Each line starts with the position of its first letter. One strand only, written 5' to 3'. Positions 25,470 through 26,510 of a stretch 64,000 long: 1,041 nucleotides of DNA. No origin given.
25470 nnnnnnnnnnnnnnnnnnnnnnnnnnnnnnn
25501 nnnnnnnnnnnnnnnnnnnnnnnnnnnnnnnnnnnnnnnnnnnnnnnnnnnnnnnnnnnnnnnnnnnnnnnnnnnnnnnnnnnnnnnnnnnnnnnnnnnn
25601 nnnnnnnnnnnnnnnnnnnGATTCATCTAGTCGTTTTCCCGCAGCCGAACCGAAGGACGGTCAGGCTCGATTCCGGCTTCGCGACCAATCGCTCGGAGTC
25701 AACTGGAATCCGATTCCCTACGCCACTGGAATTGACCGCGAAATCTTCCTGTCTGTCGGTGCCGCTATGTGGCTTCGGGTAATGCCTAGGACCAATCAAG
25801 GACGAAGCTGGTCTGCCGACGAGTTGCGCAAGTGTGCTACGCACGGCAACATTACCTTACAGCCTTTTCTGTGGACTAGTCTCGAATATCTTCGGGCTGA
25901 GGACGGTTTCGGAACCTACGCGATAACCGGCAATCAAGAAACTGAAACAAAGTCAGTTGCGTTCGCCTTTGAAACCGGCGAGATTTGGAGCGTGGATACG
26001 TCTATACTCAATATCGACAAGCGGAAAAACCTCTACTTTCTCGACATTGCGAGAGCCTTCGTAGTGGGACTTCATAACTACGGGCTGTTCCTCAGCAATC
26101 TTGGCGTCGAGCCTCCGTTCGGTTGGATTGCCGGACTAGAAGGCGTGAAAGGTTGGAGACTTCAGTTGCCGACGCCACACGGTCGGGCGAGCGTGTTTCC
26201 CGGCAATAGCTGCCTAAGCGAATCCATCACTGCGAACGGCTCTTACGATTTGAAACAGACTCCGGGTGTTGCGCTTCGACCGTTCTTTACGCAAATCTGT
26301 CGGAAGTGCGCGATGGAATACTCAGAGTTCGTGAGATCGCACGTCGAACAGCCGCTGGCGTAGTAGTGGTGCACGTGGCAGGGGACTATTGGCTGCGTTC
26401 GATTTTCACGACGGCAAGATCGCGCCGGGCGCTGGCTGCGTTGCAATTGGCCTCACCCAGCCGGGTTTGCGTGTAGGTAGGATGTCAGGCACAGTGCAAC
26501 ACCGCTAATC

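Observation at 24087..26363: Uncharacterised three-gene module (small protein / TM-coiled-coil protein / HNH-fusion protein) next to the R-M system: candidate novel defence system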

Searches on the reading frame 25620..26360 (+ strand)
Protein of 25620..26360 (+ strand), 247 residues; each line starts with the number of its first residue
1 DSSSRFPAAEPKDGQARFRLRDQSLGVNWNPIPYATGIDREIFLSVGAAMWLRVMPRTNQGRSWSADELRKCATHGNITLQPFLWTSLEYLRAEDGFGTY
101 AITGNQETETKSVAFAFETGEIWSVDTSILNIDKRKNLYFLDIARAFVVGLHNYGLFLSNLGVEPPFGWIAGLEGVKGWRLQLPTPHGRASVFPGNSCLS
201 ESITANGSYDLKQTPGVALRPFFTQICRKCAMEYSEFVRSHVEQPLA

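Call 41: search_protein_representatives(alignment_id=A3)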
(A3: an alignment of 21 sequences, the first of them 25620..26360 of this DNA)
Query: 21 sequences, 249 profile positions. Proteins with E-value up to 0.001 (for the whole library): 2185; up to 1e-10: 688; up to 1e-30: 196. The best 150 are listed.
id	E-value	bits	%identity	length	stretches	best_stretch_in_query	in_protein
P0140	3.8e-110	383.3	-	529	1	2-247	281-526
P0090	5.3e-109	379.5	-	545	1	2-248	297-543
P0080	5.9e-108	376.1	-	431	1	3-248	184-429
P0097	1.0e-103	362.2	-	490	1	6-249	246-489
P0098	3.5e-100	350.7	-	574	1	4-248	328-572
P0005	4.1e-100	350.4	-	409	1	2-245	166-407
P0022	8.0e-95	333.1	-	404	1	3-247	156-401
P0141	1.7e-88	312.4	-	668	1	4-248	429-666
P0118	4.6e-88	311.0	-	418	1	3-246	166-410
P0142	7.0e-87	307.1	-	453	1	4-245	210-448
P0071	7.5e-87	307.0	-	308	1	4-244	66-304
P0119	7.9e-86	303.6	-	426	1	2-242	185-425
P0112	1.3e-84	299.7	-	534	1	2-239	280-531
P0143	4.4e-84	297.9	-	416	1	3-240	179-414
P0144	1.5e-81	289.7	-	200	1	47-243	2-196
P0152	4.2e-67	242.3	-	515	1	5-240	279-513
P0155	1.8e-64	233.7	-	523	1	3-241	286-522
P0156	9.4e-63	228.1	-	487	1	5-241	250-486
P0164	5.5e-55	202.6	-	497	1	10-241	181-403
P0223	3.0e-43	164.1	-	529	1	3-235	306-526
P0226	5.0e-43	163.4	-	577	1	2-238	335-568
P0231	3.2e-42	160.8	-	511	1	3-244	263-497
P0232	3.3e-42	160.7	-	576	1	3-239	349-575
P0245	1.1e-40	155.8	-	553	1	15-238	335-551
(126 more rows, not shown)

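Call 43: predict_structure(alignment_id=A3)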
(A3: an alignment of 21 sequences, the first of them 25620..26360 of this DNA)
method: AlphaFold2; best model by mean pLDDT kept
length: 247 residues; sequences in the alignment: 21
mean_pLDDT: 88.3   pTM: 0.88
mean pLDDT of the five models: 88.3, 88.0, 86.2, 85.0, 84.3
residues with pLDDT >= 90: 159; 70-90: 68; 50-70: 16; < 50: 4
segments of 3 or more residues with pLDDT < 50: 1-4
pLDDT, mean of each block of 10 residues (from residue 1): 51 82 91 77 93 92 92 88 90 94 83 95 93 84 95 96 96 95 75 79 97 96 97 90 85
secondary structure, 60 per line:
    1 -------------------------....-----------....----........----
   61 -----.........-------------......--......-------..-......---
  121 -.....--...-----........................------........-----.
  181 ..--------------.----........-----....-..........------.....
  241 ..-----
elements in order: E26-29 E41-44 E49-56 H66-74 E88-93 E96-101 E112-117 E122-126 E137-139 H140-160 E167-174 E180-182 E202-209 H215-218 H220-229 H236-242

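Call 47: fold_search(model_id=the predicted structure, library=pdb)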
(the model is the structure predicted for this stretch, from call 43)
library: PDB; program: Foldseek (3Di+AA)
matches with E <= 10: 618; with E <= 0.001: 0
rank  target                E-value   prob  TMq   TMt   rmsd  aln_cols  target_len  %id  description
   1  1ais_A                6.7e-03  0.38  0.21  0.27  13.2       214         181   11  TATA-BINDING PROTEIN/TRANSCRIPTION FACTOR (II)B/TATA-BOX COMPLEX FROM PYROCOCCUS WOESEI (released 1997-07-07)
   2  6e16                  1.9e-02  0.16  0.18  0.19  14.2       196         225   13  Ternary structure of c-Myc-TBP-TAF1 (released 2019-10-02)
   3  1vok_A                4.2e-02  0.18  0.20  0.24  14.7       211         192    9  ARABIDOPSIS THALIANA TBP (DIMER) (released 1996-11-08)
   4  7o4i_O                4.5e-02  0.13  0.18  0.23  14.5       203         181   10  Yeast RNA polymerase II transcription pre-initiation complex with initial transcription bubble (released 2021-06-16)
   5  5tvm_E                5.7e-02  0.35  0.23  0.20   9.4       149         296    9  Crystal structure of Trypanosoma brucei AdoMetDC/prozyme heterodimer (released 2017-01-11)
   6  1vol_B                5.7e-02  0.15  0.19  0.24  13.2       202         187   11  TFIIB (HUMAN CORE DOMAIN)/TBP (A.THALIANA)/TATA ELEMENT TERNARY COMPLEX (released 1996-11-08)
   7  1qn5_B                6.1e-02  0.33  0.21  0.26   9.4       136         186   11  Crystal structure of the G(-26) Adenovirus major late promoter TATA box variant bound to wild-type TBP (Arabidopsis th (released 2000-02-07)
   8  6bm7_F                6.5e-02  0.47  0.24  0.21   8.2       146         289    8  Crystal structure of Trypanosoma brucei AdoMetDC/prozyme heterodimer in complex with pyrimidineamine inhibitor UTSAM56 (released 2018-01-03)
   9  5tvf_E                6.9e-02  0.30  0.23  0.20   8.8       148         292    9  Crystal structure of Trypanosoma brucei AdoMetDC/prozyme heterodimer in complex with inhibitor CGP 40215 (released 2017-01-11)
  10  4rod_B                6.9e-02  0.16  0.18  0.23  10.4       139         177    9  Human TFIIB-related factor 2 (Brf2) and TBP bound to TRNAU1 promoter (released 2015-12-30)
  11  1vok_B                7.3e-02  0.15  0.21  0.26  13.9       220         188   10  ARABIDOPSIS THALIANA TBP (DIMER) (released 1996-11-08)
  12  5tvf_F                8.3e-02  0.41  0.24  0.21   8.7       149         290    7  Crystal structure of Trypanosoma brucei AdoMetDC/prozyme heterodimer in complex with inhibitor CGP 40215 (released 2017-01-11)
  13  1qna_A                1.2e-01  0.35  0.23  0.29   7.9       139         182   11  Crystal structure of the T(-30) Adenovirus major late promoter TATA box variant bound to wild-type TBP (Arabidopsis th (released 2000-02-07)
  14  5tvm_F                1.2e-01  0.33  0.24  0.20   8.2       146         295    8  Crystal structure of Trypanosoma brucei AdoMetDC/prozyme heterodimer (released 2017-01-11)
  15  1jl0_A                1.2e-01  0.33  0.29  0.25   9.2       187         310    7  Structure of a Human S-Adenosylmethionine Decarboxylase Self-processing Ester Intermediate and Mechanism of Putrescine (released 2001-08-22)
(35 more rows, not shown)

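Call 48: search_protein_families(library=padloc, proteins=[P0140, P0141, window:25620-26360:+], max_evalue=1)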
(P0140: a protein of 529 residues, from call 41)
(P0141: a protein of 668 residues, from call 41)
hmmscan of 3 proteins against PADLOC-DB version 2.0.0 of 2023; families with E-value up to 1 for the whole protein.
P0140 (529 aa): 1 family
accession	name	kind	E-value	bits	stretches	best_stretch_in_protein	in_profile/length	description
PDLC05005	PDC-S35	-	0.00042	18.1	1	24-110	6-98/264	-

P0141 (668 aa): 19 families
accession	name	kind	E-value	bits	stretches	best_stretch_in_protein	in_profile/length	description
PDLC05062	PDC-S66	-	1.4e-60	203.2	1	248-402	134-280/282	-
PDLC00417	ThsB1|ThsB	-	5.5e-32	109.5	1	242-401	138-298/303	TIR-like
PDLC00424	ThsB1|ThsB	-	4.9e-14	50.7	1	256-397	87-227/234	TIR-like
PDLC02961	RT-TIR_XII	-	7.4e-13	46.2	1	254-403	331-473/475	single gene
PDLC02962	RT-TIR_XII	-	1.1e-10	39.1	1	251-383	333-458/478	single gene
PDLC02012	SAVED5--SAVED_TIR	-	2.3e-10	38.2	1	262-376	5-118/404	-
PDLC02421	Aga_TIR-PNTD1-PNTD2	-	2e-09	35.1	1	269-343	2-77/430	Class I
PDLC02403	Aga_TIR-PNTD1-PNTD2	-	1.6e-08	32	1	270-346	2-79/443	Class I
PDLC03825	spbK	-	3.7e-05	21.3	1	244-298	123-176/308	-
PDLC00430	ThsB1|ThsB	-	4.3e-05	21.2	1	268-318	62-113/269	TIR-like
PDLC03957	bSEFIR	-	9.4e-05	20.4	1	259-334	37-105/412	-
PDLC00436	ThsB1|ThsB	-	0.00013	19.5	1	262-303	27-68/183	TIR-like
PDLC00422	ThsB1|ThsB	-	0.00019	19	1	261-307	31-77/194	TIR-like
PDLC00435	ThsB1|ThsB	-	0.00056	17.6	1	268-318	62-112/281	TIR-like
PDLC00426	ThsB1|ThsB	-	0.0019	15.6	1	263-302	230-269/352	TIR-like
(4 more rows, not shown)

window:25620-26360:+ (247 aa): 0 families

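Call 53: find_related_loci(query=A6, collection=genome_contigs, flank=10000)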
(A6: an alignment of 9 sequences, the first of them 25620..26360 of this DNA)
Query A6 (247 aa) in genome_contigs; peptide patterns used: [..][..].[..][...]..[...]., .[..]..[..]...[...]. (x = any residue, [..] = any of these).
99 stretches matched a pattern; 35 encode a relative of the query (tblastn E <= 1e-3); 35 distinct loci.
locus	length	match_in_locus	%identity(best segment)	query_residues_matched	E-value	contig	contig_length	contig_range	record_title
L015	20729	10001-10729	53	2-244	7e-88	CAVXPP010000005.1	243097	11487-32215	MAG: uncultured Acidobacteriota bacterium isolate MFD05502.bin.1.167 genome assembly, contig: contig_42742, whole genome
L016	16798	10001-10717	54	6-242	1e-85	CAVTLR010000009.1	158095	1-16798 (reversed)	MAG: uncultured Acidobacteriota bacterium isolate MFD05512.bin.1.15 genome assembly, contig: contig_44044, whole genome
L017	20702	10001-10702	48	5-238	4e-71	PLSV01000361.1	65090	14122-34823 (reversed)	MAG: Syntrophobacteraceae bacterium isolate bog_1154 73.20120700_S1D.281_contig_109418, whole genome shotgun sequence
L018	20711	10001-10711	45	6-243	5e-69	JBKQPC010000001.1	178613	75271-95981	MAG: Terracidiphilus sp. isolate LAWAr2D2E2F__bin_95 LAWAr2D2E2F_000000005740, whole genome shotgun sequence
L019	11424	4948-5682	45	4-243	3e-69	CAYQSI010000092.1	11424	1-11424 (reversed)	MAG TPA_asm: uncultured Terracidiphilus sp. isolate binchicken_co3_224 genome assembly, contig: NODE_18454_length_11424_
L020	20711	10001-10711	47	2-233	4e-65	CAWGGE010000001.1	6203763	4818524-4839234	MAG: uncultured delta proteobacterium isolate MFD01828.bin.2.72 genome assembly, contig: contig_14663, whole genome shot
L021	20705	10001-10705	43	5-237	1e-58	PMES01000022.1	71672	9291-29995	MAG: Acidobacteria bacterium isolate fen_331 73.20120700_E1D.7_contig_1038, whole genome shotgun sequence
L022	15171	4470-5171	44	2-235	2e-56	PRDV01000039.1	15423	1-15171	MAG: Candidatus Dependentiae bacterium isolate Amazon FNV 2010 13 12 contig_45_740055273length15423multi5, whole genome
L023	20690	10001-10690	41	9-238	5e-54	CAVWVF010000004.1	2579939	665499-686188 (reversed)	MAG: uncultured Alphaproteobacteria bacterium isolate MFD05377.bin.2.157 genome assembly, contig: contig_17374, whole ge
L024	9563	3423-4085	44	6-230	2e-54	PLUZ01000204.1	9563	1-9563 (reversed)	MAG: Methylocapsa sp. isolate bog_942 73.20120800_S3M.30_contig_8303, whole genome shotgun sequence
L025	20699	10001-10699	38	6-238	4e-54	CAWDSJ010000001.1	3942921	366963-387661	MAG: uncultured Alphaproteobacteria bacterium isolate MFD03726.bin.1.54 genome assembly, contig: contig_45759, whole gen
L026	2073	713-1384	42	6-232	6e-55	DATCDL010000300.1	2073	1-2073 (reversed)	MAG TPA_asm: Acidobacteriaceae bacterium isolate SMAG_U7725 k141_449658, whole genome shotgun sequence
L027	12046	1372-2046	42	15-238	7e-53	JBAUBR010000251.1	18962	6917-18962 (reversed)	MAG: Terracidiphilus sp. isolate MFD10722_ilm_asm_bin9 k127_281149, whole genome shotgun sequence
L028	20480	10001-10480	54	41-198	3e-52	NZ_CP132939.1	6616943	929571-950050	Tunturiibacter gelidiferens strain M8UP28 chromosome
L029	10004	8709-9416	39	6-240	4e-50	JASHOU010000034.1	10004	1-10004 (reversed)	MAG: Terriglobales bacterium isolate JOPF031 JOPF_NEAR_contig_288819, whole genome shotgun sequence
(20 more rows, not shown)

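Call 56: fold_search(model_id=the predicted structure, library=viral)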
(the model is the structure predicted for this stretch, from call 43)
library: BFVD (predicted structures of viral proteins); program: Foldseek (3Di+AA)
matches with E <= 10: 448; with E <= 0.001: 0
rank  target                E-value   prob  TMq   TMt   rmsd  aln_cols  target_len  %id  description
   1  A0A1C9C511            9.0e-03  0.51  0.23  0.24   9.4       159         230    9  Putative TATA-box-binding protein [Heterosigma akashiwo virus 01]
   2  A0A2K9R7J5            1.0e-02  0.57  0.23  0.20   7.5       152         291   10  (no name in the UniProt tables at hand)
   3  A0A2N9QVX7            1.1e-02  0.09  0.14  0.09  25.7       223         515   11  (no name in the UniProt tables at hand)
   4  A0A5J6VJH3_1          1.4e-02  0.66  0.27  0.09   9.9       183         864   11  Uncharacterized protein [Megaviridae environmental sample]
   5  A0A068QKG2            1.9e-02  0.33  0.23  0.19  14.2       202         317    8  Uncharacterized protein [Armadillidium vulgare iridescent virus]
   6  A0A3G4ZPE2            2.0e-02  0.20  0.22  0.20  15.5       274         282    8  Uncharacterized protein [Terrestrivirus sp.]
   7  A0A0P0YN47            2.3e-02  0.18  0.18  0.08   9.2       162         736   10  (no name in the UniProt tables at hand)
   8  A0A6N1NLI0            2.6e-02  0.41  0.27  0.23  13.7       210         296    9  Putative orfan [Tupanvirus soda lake]
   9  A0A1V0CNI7            2.6e-02  0.25  0.20  0.15  13.5       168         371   13  (no name in the UniProt tables at hand)
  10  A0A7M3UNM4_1          2.9e-02  0.57  0.26  0.10   9.0       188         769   11  Uncharacterized protein [Pyramimonas orientalis virus 01B]
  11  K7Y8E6                3.5e-02  0.23  0.19  0.33  11.4       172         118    8  Uncharacterized protein [Megavirus courdo11]
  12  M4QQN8                4.5e-02  0.11  0.18  0.14  17.8       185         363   12  (no name in the UniProt tables at hand)
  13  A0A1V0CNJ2            5.7e-02  0.23  0.25  0.07  10.4       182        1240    9  (no name in the UniProt tables at hand)
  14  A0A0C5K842            5.7e-02  0.15  0.20  0.24  13.2       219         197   12  (no name in the UniProt tables at hand)
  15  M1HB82                7.3e-02  0.16  0.21  0.18  14.1       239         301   12  (no name in the UniProt tables at hand)
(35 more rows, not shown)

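Call 59: search_protein_families(library=padloc, alignment_id=A7, max_evalue=0.00001)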
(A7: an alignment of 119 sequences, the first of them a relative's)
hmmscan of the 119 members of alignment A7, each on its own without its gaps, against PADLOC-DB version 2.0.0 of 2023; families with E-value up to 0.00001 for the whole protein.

A. member 1, L015:7669-8157:+ (163 aa): 0 families

B. families by the number of members that match (of 119 scanned): 219 families (the first 25 are shown)
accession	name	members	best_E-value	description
PDLC04135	mad3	3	8.7e-26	mads_3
PDLC04134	mad2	3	9.6e-14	mads_2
PDLC02184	Dsr2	2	2.3e-159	-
PDLC01248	Cas1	2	1.4e-23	"CAS-I,CAS-II,CAS-III,CAS-IV,CAS-V,CAS-VI; acquisition_1"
PDLC01608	Cas1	2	1.2e-20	"CAS-I,CAS-II,CAS-III,CAS-IV,CAS-V,CAS-VI; acquisition_1"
PDLC00407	ThsA1|ThsA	2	1.9e-18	STALD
PDLC00927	Cas1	2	1.9e-16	CRISPR-associated endonuclease Cas1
PDLC01449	Cas1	2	1.9e-16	"CAS-I,CAS-II,CAS-III,CAS-IV,CAS-V,CAS-VI; acquisition_1"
PDLC00928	Cas1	2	2.2e-15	Cas1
PDLC01249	Cas1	2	3e-14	"CAS-I,CAS-II,CAS-III,CAS-IV,CAS-V,CAS-VI; acquisition_1"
PDLC02066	Cas1b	2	7.9e-14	-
PDLC02980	AriA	2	4.9e-13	-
PDLC00409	ThsA1|ThsA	2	1.9e-12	STALD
PDLC02025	Cas1d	2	4.1e-10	-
PDLC00924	Cas1e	2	1.1e-09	"CRISPR-associated endonuclease Cas1, subtype I-E/ECOLI"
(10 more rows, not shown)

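Call 60: search_protein_families(library=pfam, alignment_id=A7, max_evalue=0.00001)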
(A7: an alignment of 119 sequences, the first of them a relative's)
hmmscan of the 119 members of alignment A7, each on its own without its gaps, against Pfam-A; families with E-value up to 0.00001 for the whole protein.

A. member 1, L015:7669-8157:+ (163 aa): 0 families

B. families by the number of members that match (of 119 scanned): 93 families (the first 25 are shown)
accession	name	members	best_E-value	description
PF00589.27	Phage_integrase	3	9.2e-22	Phage integrase family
PF00106.31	adh_short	2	4.9e-44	short chain dehydrogenase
PF13561.12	adh_short_C2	2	8.2e-37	Enoyl-(Acyl carrier protein) reductase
PF00005.33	ABC_tran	2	1.2e-33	ABC transporter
PF08843.17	AbiEii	2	2.8e-27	Nucleotidyl transferase AbiEii toxin, Type IV TA system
PF01867.21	Cas_Cas1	2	3e-20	CRISPR associated protein Cas1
PF13289.12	SIR2_2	2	2.5e-19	SIR2-like domain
PF13304.12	AAA_21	2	6.7e-13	AAA domain, putative AbiEii toxin, Type IV TA system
PF01041.23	DegT_DnrJ_EryC1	1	2e-119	DegT/DnrJ/EryC1/StrS aminotransferase family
PF12531.13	DUF3731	1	1e-66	DNA-K related protein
PF13520.12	AA_permease_2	1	1.2e-60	Amino acid permease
PF01926.29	MMR_HSR1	1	6.9e-59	50S ribosome-binding GTPase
PF01979.26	Amidohydro_1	1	3.4e-56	Amidohydrolase family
PF00664.28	ABC_membrane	1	4.8e-50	ABC transporter transmembrane region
PF00270.35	DEAD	1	8.5e-47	DEAD/DEAH box helicase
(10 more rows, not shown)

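Call 69: search_protein_families(library=pfam, proteins=[P0140, P0152, P0155, P0156, P0164, P0223, P0226, P0231, P0232, P0245], max_evalue=0.001)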
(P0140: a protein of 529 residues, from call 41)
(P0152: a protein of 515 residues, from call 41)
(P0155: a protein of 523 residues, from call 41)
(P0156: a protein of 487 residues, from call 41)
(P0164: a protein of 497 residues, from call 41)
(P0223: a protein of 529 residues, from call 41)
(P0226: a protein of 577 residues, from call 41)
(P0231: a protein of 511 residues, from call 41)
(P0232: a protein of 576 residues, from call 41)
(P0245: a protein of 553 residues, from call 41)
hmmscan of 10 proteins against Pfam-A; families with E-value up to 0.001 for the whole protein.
P0140 (529 aa): 3 families
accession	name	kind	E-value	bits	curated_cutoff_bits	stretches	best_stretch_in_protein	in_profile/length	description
PF00383.29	dCMP_cyt_deam_1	-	2.7e-15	56.5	25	1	120-220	5-102/102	Cytidine and deoxycytidylate deaminase zinc-binding region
PF18785.7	Inv-AAD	-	1.2e-09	38.6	26.5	1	151-246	9-118/129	Invertebrate-AID/APOBEC-deaminase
PF14437.12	MafB19-deam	-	3.1e-09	37.3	27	1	141-242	22-125/142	MafB19-like deaminase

P0152 (515 aa): 1 family
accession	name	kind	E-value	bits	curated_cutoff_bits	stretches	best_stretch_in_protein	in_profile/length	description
PF09509.15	Hypoth_Ymh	-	1.7e-09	38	25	1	120-244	4-119/119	Protein of unknown function (Hypoth_ymh)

P0155 (523 aa): 1 family
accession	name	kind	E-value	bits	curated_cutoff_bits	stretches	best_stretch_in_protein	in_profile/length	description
PF01048.26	PNP_UDP_1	-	2.1e-23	83.4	25.1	1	23-256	3-232/233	Phosphorylase superfamily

P0156 (487 aa): 1 family
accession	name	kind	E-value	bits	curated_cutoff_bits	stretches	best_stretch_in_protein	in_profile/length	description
PF04326.19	SLFN_AlbA_2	-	1.2e-12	48.9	25.3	1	30-167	1-115/118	Schlafen, AlbA_2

P0164 (497 aa): 2 families
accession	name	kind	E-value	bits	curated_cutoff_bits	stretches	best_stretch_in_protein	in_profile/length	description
PF13676.11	TIR_2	-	1.5e-21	77.6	28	1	12-144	1-121/122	TIR domain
PF08357.16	SEFIR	-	4.8e-15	56.6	23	1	11-112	2-119/150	SEFIR domain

P0223 (529 aa): 0 families

P0226 (577 aa): 0 families

P0231 (511 aa): 0 families

P0232 (576 aa): 3 families
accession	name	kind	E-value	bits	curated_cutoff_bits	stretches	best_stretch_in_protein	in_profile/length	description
PF00383.29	dCMP_cyt_deam_1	-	3.4e-14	53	25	1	192-294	2-102/102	Cytidine and deoxycytidylate deaminase zinc-binding region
PF18785.7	Inv-AAD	-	3.8e-11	43.4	26.5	1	245-330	40-127/129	Invertebrate-AID/APOBEC-deaminase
PF14437.12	MafB19-deam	-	1.2e-08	35.4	27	1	193-336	2-139/142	MafB19-like deaminase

P0245 (553 aa): 1 family
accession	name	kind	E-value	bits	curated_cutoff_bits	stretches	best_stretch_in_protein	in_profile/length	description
PF13676.11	TIR_2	-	9.1e-14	52.4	28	1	154-278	1-122/122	TIR domain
